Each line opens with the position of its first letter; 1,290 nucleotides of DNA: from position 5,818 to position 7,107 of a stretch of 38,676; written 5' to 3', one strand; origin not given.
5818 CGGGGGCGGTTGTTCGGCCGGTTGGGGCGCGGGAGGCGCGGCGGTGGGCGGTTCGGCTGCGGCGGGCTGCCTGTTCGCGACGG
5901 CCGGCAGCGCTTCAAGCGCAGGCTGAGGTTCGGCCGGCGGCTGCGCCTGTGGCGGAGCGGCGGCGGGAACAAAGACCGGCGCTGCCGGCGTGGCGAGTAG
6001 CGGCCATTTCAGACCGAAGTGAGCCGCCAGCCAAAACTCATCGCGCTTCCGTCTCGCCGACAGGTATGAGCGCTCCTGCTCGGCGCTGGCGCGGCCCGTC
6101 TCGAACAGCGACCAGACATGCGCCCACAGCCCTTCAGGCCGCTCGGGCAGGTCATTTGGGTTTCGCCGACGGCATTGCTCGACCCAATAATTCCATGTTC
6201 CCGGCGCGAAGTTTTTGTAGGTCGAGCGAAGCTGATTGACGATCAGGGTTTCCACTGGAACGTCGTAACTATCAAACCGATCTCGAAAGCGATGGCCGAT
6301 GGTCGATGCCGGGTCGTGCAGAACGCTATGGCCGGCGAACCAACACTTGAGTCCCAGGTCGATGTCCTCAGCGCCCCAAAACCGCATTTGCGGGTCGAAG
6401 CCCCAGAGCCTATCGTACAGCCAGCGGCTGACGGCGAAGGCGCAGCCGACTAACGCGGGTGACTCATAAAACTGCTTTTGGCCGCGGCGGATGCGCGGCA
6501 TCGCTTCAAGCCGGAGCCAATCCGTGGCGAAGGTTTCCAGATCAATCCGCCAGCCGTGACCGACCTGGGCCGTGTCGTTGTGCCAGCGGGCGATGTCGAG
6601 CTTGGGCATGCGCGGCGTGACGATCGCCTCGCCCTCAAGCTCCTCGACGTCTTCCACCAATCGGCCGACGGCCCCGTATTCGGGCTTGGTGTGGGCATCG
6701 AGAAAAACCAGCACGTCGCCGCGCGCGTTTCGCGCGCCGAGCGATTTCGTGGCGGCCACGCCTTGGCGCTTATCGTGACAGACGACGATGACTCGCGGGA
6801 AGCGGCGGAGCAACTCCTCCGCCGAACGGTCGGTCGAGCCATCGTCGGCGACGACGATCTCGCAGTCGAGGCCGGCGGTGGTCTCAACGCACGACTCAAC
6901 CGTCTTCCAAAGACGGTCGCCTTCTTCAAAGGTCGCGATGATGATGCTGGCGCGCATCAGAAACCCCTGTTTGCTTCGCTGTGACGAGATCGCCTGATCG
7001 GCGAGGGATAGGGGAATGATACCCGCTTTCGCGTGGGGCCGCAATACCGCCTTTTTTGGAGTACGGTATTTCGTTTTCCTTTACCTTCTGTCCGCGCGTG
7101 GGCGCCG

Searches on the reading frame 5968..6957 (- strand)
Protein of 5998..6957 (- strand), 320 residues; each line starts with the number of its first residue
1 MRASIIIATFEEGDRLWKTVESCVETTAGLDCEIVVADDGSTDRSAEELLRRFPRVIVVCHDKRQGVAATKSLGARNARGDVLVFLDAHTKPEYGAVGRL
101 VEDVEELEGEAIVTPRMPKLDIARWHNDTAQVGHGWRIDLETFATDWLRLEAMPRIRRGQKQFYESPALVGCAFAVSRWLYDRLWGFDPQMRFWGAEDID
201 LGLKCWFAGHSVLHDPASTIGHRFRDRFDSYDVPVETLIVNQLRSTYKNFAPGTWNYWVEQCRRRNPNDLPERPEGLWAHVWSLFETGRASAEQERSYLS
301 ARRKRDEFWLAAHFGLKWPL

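Call 7: find_homologous_proteins(query=window:5998-6957:-)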
Query window:5998-6957:- (320 aa): 209 proteins with E <= 0.001 among 1984 candidates; the best 120 are listed.
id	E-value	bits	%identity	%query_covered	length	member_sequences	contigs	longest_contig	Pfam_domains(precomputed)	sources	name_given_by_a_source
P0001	2.3e-128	446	60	100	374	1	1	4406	PF13641.13,PF00535.33,PF02709.21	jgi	jgi:glycosyltransferase involved in cell wall biosynthesis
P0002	1.8e-124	433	60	100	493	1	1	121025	PF13641.13,PF00535.33,PF02709.21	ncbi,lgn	ncbi:MAG: glycosyltransferase [Pirellulaceae bacterium]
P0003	7.6e-124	431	58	100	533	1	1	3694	PF13641.13,PF00535.33,PF02709.21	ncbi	-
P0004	1.7e-123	430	58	100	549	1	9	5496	PF13641.13,PF00535.33,PF02709.21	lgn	-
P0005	1.0e-122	428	58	100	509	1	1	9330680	PF00535.33,PF02709.21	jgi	jgi:GT2 family glycosyltransferase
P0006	6.2e-120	419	58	100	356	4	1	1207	PF13641.13,PF00535.33,PF02709.21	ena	-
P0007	4.9e-119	416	58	100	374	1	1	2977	PF10111.15,PF13641.13,PF00535.33,PF02709.21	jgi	jgi:glycosyltransferase involved in cell wall biosynthesis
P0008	2.3e-118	413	55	100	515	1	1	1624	PF00535.33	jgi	jgi:GT2 family glycosyltransferase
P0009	3.9e-118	413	55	100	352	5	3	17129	PF13641.13,PF00535.33,PF02709.21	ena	-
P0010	4.9e-118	412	59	94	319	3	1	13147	PF00535.33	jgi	-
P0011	1.3e-116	408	59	100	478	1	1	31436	PF13641.13,PF01592.22,PF00535.33,PF02709.21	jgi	jgi:GT2 family glycosyltransferase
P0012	2.9e-116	406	58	100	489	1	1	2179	PF13641.13,PF01592.22,PF00535.33,PF02709.21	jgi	jgi:GT2 family glycosyltransferase/NifU-like protein involved in Fe-S cluster formation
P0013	9.7e-116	405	56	100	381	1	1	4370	PF13641.13,PF00535.33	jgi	jgi:glycosyltransferase involved in cell wall biosynthesis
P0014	1.9e-115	404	56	100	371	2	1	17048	PF13641.13,PF00535.33,PF02709.21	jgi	jgi:glycosyltransferase involved in cell wall biosynthesis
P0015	2.3e-115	404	55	100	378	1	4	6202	PF13641.13,PF00535.33,PF02709.21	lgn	-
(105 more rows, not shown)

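Call 8: search_solved_structures(query=window:5998-6957:-, max_evalue=0.001, show_alignments=2)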
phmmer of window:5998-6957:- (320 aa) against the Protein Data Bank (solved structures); distinct sequences matched with E-value up to 0.001: 20.
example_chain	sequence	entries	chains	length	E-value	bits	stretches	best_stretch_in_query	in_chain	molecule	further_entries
2d7i_A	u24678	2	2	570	1.1e-24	90.4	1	3-245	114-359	Polypeptide N-acetylgalactosaminyltransferase 10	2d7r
6pxu_A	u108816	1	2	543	2.3e-23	86.2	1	2-226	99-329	Polypeptide N-acetylgalactosaminyltransferase 12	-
6s22_A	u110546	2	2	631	1.7e-22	83.3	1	5-240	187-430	Polypeptide N-acetylgalactosaminyltransferase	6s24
6iwq_A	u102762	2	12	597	5.5e-20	75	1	3-226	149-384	N-acetylgalactosaminyltransferase 7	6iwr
5nqa_A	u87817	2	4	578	6.2e-20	74.9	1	3-227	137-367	Polypeptide N-acetylgalactosaminyltransferase 4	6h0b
6e7i_A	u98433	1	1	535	1.8e-19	73.4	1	5-228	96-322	Polypeptide N-acetylgalactosaminyltransferase 2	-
6nqt_A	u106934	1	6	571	2.1e-19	73.2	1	5-228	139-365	Polypeptide N-acetylgalactosaminyltransferase 2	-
2ffu_A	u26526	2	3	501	4.9e-19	71.9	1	5-228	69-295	Polypeptide N-acetylgalactosaminyltransferase 2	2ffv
6egs_A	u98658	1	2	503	5e-19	71.9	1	5-228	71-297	Polypeptide N-acetylgalactosaminyltransferase 2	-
4d11_C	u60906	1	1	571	6.7e-19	71.5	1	5-228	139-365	POLYPEPTIDE GALNAC-TRANSFERASE T2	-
4d0t_A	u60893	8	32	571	6.7e-19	71.5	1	5-228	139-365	POLYPEPTIDE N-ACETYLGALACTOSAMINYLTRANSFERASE 2 | POLYPEPTIDE GALNAC-TRANSFERASE T2 | GALNAC-T2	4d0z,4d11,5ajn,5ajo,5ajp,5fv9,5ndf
6e4q_A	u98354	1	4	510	6.3e-18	68.3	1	15-228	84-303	polypeptide N-acetylgalactosaminyltransferase 9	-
6e4r_A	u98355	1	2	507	6.7e-18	68.2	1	15-228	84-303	polypeptide N-acetylgalactosaminyltransferase 9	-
8uhv_A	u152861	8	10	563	1e-16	64.3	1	2-257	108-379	Glycosyl transferase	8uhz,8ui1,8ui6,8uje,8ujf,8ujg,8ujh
1xhb_A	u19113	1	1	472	6.8e-13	51.7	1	6-234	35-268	Polypeptide N-acetylgalactosaminyltransferase 1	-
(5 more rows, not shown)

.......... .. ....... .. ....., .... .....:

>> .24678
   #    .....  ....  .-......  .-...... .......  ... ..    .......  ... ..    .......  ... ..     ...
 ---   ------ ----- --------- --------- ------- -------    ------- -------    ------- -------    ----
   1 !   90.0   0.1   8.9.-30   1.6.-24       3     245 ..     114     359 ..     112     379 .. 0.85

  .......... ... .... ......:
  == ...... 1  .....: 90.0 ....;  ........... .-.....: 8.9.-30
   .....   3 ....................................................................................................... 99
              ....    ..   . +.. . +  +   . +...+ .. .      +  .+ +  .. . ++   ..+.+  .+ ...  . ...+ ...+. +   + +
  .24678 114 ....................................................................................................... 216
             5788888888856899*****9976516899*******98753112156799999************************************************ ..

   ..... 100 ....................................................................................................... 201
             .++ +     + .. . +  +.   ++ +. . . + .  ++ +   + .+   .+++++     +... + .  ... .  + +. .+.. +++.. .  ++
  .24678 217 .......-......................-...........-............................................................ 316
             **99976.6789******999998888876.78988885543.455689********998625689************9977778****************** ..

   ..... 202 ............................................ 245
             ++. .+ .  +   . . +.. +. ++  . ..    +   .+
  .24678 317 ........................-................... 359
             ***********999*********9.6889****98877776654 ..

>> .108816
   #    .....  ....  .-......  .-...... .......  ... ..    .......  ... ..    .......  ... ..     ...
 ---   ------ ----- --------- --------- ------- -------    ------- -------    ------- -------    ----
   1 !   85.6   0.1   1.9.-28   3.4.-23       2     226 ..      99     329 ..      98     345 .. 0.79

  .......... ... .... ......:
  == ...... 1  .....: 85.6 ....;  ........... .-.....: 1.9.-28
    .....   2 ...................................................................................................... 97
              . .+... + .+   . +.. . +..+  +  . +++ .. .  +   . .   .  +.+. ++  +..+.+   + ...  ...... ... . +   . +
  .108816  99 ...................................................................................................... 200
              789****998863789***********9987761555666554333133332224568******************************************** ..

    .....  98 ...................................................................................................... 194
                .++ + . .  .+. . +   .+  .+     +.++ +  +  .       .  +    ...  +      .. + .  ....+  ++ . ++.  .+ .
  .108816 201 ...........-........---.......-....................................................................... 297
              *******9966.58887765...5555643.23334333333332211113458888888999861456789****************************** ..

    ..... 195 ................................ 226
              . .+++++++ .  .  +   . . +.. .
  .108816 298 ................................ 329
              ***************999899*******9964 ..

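Call 23: find_related_loci(query=A1, collection=genome_contigs, flank=10000)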
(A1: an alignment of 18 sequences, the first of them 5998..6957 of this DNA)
Query A1 (320 aa) in genome_contigs; peptide patterns used: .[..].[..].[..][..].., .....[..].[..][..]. (x = any residue, [..] = any of these).
134 stretches matched a pattern; 116 encode a relative of the query (tblastn E <= 1e-3); the best 80 are kept; 77 distinct loci.
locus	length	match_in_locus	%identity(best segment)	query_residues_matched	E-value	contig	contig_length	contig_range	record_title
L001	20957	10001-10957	60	1-319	8e-129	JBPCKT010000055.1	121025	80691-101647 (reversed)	MAG: Pirellulaceae bacterium isolate TH_ant_mag_59 S1Ck127_4617955_flag_0_multi_21.9983_len_121025, whole genome shotgun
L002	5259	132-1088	61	1-319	1e-128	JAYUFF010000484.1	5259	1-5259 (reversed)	MAG: Schlesneria sp. isolate GFS_7656 GFS_7656_483, whole genome shotgun sequence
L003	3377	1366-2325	58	1-320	1e-131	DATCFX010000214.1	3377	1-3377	MAG TPA_asm: Pirellulales bacterium isolate SMAG_U7791 k141_375199, whole genome shotgun sequence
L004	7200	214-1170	57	1-319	4e-126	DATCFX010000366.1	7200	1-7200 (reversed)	MAG TPA_asm: Pirellulales bacterium isolate SMAG_U7791 k141_407676, whole genome shotgun sequence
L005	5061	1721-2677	60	1-319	5e-125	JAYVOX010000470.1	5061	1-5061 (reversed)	MAG: Schlesneria sp. isolate GL72_DN_concoct_9_sub GL72_DN_concoct_9_sub_469, whole genome shotgun sequence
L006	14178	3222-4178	57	1-319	3e-123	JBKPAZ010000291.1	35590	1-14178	MAG: Chloroflexota bacterium isolate GB_EKS_MAG_00083 GB_EKS_000000854691, whole genome shotgun sequence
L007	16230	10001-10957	58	1-319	9e-123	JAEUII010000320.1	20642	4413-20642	MAG: Planctomycetaceae bacterium isolate new MAG-39 k141_567104, whole genome shotgun sequence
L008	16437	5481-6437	57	1-319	6e-128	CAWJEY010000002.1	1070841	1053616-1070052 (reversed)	MAG: uncultured Acidobacteriaceae bacterium isolate MFD09222.bin.1.241 genome assembly, contig: contig_37496, whole geno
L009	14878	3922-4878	58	1-319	6e-123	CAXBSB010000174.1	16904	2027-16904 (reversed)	MAG TPA_asm: uncultured Schlesneria sp. isolate SRR1793862_metabat2_18 genome assembly, contig: ERZ2944670.342, whole ge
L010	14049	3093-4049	56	1-319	1e-122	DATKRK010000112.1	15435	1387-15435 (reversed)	MAG TPA_asm: Pirellulales bacterium isolate SMAG_U14026 k141_547534, whole genome shotgun sequence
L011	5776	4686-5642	58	1-319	2e-121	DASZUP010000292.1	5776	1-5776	MAG TPA_asm: Pirellulales bacterium isolate SMAG_U6108 k141_859048, whole genome shotgun sequence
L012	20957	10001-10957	56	1-319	2e-118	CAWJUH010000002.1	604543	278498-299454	MAG: uncultured Actinomycetota bacterium isolate MFD09603.bin.2.66 genome assembly, contig: contig_26285, whole genome s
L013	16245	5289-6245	52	1-319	7e-117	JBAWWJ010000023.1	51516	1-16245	MAG: Planctomycetota bacterium isolate ELA034 MAG034_23, whole genome shotgun sequence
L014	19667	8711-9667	56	1-319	3e-117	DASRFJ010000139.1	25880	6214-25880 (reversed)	MAG TPA_asm: Streptosporangiaceae bacterium isolate SMAG_U10029 k141_872511, whole genome shotgun sequence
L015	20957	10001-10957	56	1-319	5e-116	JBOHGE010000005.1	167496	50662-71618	MAG: Pseudonocardiaceae bacterium isolate SE1527_maxbin2.bin.0 NODE_10_length_167496_cov_12.862806, whole genome shotgun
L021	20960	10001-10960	53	1-320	5e-112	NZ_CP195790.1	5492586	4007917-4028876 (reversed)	Planctomicrobium sp. SH527 chromosome, complete genome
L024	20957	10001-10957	53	1-319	4e-108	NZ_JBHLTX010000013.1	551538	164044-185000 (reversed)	Streptomyces palmae strain TBRC 1999 GCM70007118_118, whole genome shotgun sequence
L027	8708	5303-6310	50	1-319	5e-106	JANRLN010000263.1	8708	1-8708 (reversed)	MAG: Planctomycetaceae bacterium isolate bins.205 k141_2916565, whole genome shotgun sequence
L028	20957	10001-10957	51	1-319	1e-103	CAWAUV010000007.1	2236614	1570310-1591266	MAG: uncultured Planctomycetaceae bacterium isolate MFD09495.bin.2.17 genome assembly, contig: contig_477, whole genome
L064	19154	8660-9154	59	155-319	8e-66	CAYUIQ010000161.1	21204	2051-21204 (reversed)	MAG TPA_asm: uncultured Planctomycetaceae bacterium isolate SRP167671_co1_171 genome assembly, contig: NODE_2872_length_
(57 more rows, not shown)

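Call 26: search_protein_families(library=pfam, proteins=[L002:132-3683:+, L004:214-2316:+, L005:1721-4252:+, L008:5481-7646:+, L012:10001-12172:+, L014:8711-10933:+, L024:10001-12073:+, L027:5303-8128:+, L028:10001-12376:+, L064:8660-11671:+], max_evalue=0.001)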
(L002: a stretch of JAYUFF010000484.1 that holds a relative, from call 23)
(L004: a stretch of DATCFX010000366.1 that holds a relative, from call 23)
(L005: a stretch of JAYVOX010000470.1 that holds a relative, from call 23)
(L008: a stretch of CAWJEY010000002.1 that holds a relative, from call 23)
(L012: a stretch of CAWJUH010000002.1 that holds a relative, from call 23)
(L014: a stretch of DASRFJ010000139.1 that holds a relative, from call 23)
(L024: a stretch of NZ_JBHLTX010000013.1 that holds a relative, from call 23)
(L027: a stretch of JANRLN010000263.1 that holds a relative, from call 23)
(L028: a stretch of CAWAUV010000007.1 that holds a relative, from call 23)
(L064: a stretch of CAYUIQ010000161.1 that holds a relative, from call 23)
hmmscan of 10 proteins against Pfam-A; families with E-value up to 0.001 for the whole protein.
L002:132-3683:+ (1184 aa): 6 families
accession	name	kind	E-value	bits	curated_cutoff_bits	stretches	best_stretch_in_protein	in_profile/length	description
PF00535.33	Glycos_transf_2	-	1.4e-22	80.9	23.3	1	4-181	1-164/168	Glycosyl transferase family 2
PF17963.7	Big_9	-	2.4e-21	76.8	23.6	2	357-456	6-88/89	Bacterial Ig domain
PF00028.23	Cadherin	-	3.1e-19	69.6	28.8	1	473-558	2-93/93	Cadherin domain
PF17892.7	Cadherin_5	-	5e-11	42.7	26.5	1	720-770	39-91/98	Cadherin-like domain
PF17803.7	Cadherin_4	-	1.8e-09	38.4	25.1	0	452-519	1-67/71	Bacterial cadherin-like domain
PF02709.20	Glyco_transf_7C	-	1e-05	25.5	23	1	164-209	14-59/78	N-terminal domain of galactosyltransferase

L004:214-2316:+ (701 aa): 3 families
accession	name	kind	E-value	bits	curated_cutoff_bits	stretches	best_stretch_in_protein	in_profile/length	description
PF00535.33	Glycos_transf_2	-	4.5e-21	76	23.3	1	4-184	1-167/168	Glycosyl transferase family 2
PF13641.12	Glyco_tranf_2_3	-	7.5e-08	33.1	27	1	2-231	2-220/230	Glycosyltransferase like family 2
PF02709.20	Glyco_transf_7C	-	4.2e-06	26.7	23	1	164-212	14-62/78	N-terminal domain of galactosyltransferase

L005:1721-4252:+ (844 aa): 3 families
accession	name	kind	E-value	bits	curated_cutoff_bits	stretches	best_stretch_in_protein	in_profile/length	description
PF00535.33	Glycos_transf_2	-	2.1e-22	80.3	23.3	1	4-184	1-167/168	Glycosyl transferase family 2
PF13641.12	Glyco_tranf_2_3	-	1.1e-06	29.3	27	1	4-228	4-217/230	Glycosyltransferase like family 2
PF02709.20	Glyco_transf_7C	-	3.2e-05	23.9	23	1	164-209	14-59/78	N-terminal domain of galactosyltransferase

L008:5481-7646:+ (722 aa): 3 families
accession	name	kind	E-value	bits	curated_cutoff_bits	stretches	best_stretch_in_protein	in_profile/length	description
PF00535.33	Glycos_transf_2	-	1.3e-21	77.6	23.3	1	4-184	1-167/168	Glycosyl transferase family 2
PF13641.12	Glyco_tranf_2_3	-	8.2e-06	26.4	27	1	4-230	4-219/230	Glycosyltransferase like family 2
PF02709.20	Glyco_transf_7C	-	8.3e-06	25.8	23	1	165-209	15-59/78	N-terminal domain of galactosyltransferase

L012:10001-12172:+ (724 aa): 3 families
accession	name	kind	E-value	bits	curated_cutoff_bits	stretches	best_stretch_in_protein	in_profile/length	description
PF00535.33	Glycos_transf_2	-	6.9e-29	101.4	23.3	1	4-184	1-167/168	Glycosyl transferase family 2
PF13641.12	Glyco_tranf_2_3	-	3.3e-15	57.2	27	1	3-231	3-220/230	Glycosyltransferase like family 2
PF02709.20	Glyco_transf_7C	-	2.1e-07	30.9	23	1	157-212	7-62/78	N-terminal domain of galactosyltransferase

L014:8711-10933:+ (741 aa): 3 families
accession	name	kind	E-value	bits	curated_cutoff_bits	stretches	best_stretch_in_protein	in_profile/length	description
PF00535.33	Glycos_transf_2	-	4.8e-25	88.9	23.3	1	4-115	1-114/168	Glycosyl transferase family 2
PF13641.12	Glyco_tranf_2_3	-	6.6e-12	46.4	27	1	3-230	3-219/230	Glycosyltransferase like family 2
PF02709.20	Glyco_transf_7C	-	4.3e-06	26.7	23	1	163-212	13-62/78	N-terminal domain of galactosyltransferase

L024:10001-12073:+ (691 aa): 3 families
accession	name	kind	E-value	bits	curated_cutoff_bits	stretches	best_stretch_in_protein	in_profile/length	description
PF00535.33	Glycos_transf_2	-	1.1e-20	74.7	23.3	1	4-183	1-166/168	Glycosyl transferase family 2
PF13641.12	Glyco_tranf_2_3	-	4.6e-11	43.6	27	1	3-231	3-220/230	Glycosyltransferase like family 2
PF02709.20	Glyco_transf_7C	-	1.1e-05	25.5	23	1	164-212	14-62/78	N-terminal domain of galactosyltransferase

L027:5303-8128:+ (942 aa): 6 families
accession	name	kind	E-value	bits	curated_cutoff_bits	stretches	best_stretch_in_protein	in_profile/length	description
PF00535.33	Glycos_transf_2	-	3.1e-21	76.4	23.3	1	4-184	1-167/168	Glycosyl transferase family 2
PF18911.6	PKD_4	-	2e-12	47.4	27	1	508-588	1-77/85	PKD domain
PF13641.12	Glyco_tranf_2_3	-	5.9e-09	36.7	27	1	4-230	4-219/230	Glycosyltransferase like family 2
PF02709.20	Glyco_transf_7C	-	2.5e-06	27.5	23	1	164-210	14-60/78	N-terminal domain of galactosyltransferase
PF00801.26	PKD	-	7.5e-06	26.3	23.5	0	527-587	17-73/80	PKD domain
PF19077.6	Big_13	-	0.00016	22.6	27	0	539-590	38-94/102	Bacterial Ig-like domain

L028:10001-12376:+ (792 aa): 3 families
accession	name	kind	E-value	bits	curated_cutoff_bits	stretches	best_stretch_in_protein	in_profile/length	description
PF00535.33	Glycos_transf_2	-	4.4e-19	69.5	23.3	1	4-130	1-129/168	Glycosyl transferase family 2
PF13641.12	Glyco_tranf_2_3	-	1.3e-11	45.4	27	1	4-231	4-220/230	Glycosyltransferase like family 2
PF02709.20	Glyco_transf_7C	-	7.7e-08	32.3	23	1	161-212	11-62/78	N-terminal domain of galactosyltransferase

L064:8660-11671:+ (1004 aa): 1 family
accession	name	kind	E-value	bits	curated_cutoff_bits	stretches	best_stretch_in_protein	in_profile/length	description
PF02709.20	Glyco_transf_7C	-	3e-06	27.2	23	1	11-58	15-62/78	N-terminal domain of galactosyltransferase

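Call 48: predict_structure(alignment_id=A2)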
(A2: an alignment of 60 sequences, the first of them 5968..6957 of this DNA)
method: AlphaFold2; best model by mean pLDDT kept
length: 330 residues; sequences in the alignment: 60
mean_pLDDT: 95.8   pTM: 0.93
mean pLDDT of the five models: 95.8, 95.2, 95.1, 95.0, 94.5
residues with pLDDT >= 90: 302; 70-90: 21; 50-70: 7; < 50: 0
segments of 3 or more residues with pLDDT < 50: none
pLDDT, mean of each block of 10 residues (from residue 1): 97 97 98 98 97 98 96 98 98 98 98 98 97 96 96 96 98 98 98 95 99 98 89 93 98 97 92 91 98 98 98 96 69
secondary structure, 60 per line:
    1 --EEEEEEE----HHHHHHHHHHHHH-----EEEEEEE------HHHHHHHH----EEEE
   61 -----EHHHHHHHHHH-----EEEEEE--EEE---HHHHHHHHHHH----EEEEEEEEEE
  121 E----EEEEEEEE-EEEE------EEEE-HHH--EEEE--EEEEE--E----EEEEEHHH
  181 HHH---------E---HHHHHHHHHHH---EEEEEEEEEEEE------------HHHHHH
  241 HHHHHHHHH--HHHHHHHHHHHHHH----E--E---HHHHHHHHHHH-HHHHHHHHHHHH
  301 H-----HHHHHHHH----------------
elements in order: E3-9 H14-26 E32-38 H45-52 E57-60 H67-76 E82-87 E90-92 H96-106 E111-121 E126-133 E135-138 E145-148 E155-158 E161-165 E173-177 H178-183 H197-207 E211-222 H235-249 H252-265 H277-287 H289-301 H307-314
